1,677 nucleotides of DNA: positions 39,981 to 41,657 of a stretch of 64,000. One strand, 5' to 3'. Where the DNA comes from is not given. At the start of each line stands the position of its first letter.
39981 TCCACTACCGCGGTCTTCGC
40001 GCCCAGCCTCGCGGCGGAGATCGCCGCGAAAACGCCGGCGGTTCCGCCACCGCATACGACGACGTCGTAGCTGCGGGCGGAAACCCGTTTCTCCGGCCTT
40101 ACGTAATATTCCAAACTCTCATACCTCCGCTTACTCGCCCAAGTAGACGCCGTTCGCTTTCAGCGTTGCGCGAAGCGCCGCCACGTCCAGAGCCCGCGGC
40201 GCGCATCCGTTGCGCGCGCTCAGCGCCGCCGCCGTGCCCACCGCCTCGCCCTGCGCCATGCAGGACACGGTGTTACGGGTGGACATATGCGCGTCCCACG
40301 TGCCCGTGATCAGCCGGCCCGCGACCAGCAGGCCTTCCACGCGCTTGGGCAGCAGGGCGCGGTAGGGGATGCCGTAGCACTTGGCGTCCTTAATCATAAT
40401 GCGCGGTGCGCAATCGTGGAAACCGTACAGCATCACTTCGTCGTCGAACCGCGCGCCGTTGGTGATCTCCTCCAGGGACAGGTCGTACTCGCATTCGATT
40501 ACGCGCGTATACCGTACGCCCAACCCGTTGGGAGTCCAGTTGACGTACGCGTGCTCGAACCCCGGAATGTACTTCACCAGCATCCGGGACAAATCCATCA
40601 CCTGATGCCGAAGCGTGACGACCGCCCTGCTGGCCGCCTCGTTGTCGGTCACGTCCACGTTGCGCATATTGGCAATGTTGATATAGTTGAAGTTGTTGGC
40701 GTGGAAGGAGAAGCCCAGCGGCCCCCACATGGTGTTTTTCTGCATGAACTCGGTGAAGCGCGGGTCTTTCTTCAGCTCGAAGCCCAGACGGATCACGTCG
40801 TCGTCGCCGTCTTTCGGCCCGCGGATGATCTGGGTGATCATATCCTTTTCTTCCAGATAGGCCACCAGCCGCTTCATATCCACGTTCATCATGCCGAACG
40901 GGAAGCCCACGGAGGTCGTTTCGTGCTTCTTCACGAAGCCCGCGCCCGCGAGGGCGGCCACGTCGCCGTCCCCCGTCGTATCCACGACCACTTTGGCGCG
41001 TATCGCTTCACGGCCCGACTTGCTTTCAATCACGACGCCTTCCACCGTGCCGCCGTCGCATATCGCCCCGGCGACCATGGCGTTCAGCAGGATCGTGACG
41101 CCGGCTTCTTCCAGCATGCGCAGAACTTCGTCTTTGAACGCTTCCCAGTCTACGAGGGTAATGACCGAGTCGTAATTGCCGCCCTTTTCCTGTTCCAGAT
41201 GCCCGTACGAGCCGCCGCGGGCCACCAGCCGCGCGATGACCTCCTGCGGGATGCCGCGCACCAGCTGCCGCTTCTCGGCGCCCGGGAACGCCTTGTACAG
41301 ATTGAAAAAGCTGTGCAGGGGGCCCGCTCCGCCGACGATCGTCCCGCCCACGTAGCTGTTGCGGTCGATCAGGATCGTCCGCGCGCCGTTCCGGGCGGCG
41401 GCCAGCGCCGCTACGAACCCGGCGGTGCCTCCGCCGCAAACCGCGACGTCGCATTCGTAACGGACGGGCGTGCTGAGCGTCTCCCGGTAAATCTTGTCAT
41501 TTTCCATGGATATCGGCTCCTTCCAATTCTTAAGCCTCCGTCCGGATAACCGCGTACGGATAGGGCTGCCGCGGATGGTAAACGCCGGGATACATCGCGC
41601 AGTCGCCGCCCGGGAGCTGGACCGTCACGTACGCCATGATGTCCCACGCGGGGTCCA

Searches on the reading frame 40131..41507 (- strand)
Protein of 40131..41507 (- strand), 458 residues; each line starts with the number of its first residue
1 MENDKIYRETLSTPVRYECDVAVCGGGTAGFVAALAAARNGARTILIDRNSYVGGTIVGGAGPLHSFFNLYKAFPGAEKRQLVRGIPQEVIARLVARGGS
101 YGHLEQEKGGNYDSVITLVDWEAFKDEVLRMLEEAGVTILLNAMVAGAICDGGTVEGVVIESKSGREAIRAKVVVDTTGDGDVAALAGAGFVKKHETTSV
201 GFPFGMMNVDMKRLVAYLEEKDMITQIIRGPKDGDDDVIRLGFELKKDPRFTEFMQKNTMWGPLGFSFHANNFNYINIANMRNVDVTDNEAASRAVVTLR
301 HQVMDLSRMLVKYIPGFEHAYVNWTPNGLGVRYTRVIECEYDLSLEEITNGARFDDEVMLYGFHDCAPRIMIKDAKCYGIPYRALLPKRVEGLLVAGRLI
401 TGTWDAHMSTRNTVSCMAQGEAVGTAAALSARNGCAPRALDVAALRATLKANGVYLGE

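Call 7: search_protein_families(library=pfam, proteins=[window:40131-41507:-], max_evalue=0.01)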
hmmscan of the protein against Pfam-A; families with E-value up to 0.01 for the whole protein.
window:40131-41507:- (458 aa): 11 families
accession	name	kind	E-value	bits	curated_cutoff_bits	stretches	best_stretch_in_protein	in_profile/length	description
PF12831.13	FAD_oxidored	-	1.7e-86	291.6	27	1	20-449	1-416/416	FAD dependent oxidoreductase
PF00890.30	FAD_binding_2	-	4.1e-12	46.4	20.4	2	20-62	1-43/414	FAD binding domain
PF01134.28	GIDA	-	7.5e-11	42.2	22.1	1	20-180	1-150/391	Glucose inhibited division protein A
PF07992.20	Pyr_redox_2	-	1.4e-08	34.9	26.1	1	20-79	2-57/291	Pyridine nucleotide-disulphide oxidoreductase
PF01266.30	DAO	-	1.5e-08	35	27.9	1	20-97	1-77/353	FAD dependent oxidoreductase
PF01494.25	FAD_binding_3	-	3.8e-07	30.1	22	1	18-232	1-209/349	FAD binding domain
PF01946.23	Thi4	-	2.1e-05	24.4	26.2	1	18-60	17-60/235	Thi4 family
PF03486.20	HI0933_like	-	2.6e-05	24.2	50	1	20-57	2-39/244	HI0933-like protein Rossmann domain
PF00070.33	Pyr_redox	-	0.0014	19.6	22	0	21-53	2-34/82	Pyridine nucleotide-disulphide oxidoreductase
PF13450.12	NAD_binding_8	-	0.002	18.8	21.9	1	24-57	2-35/68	NAD(P)-binding Rossmann-like domain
PF01262.27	AlaDh_PNT_C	-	0.0028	17.5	23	1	14-51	22-61/214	Alanine dehydrogenase/PNT, C-terminal domain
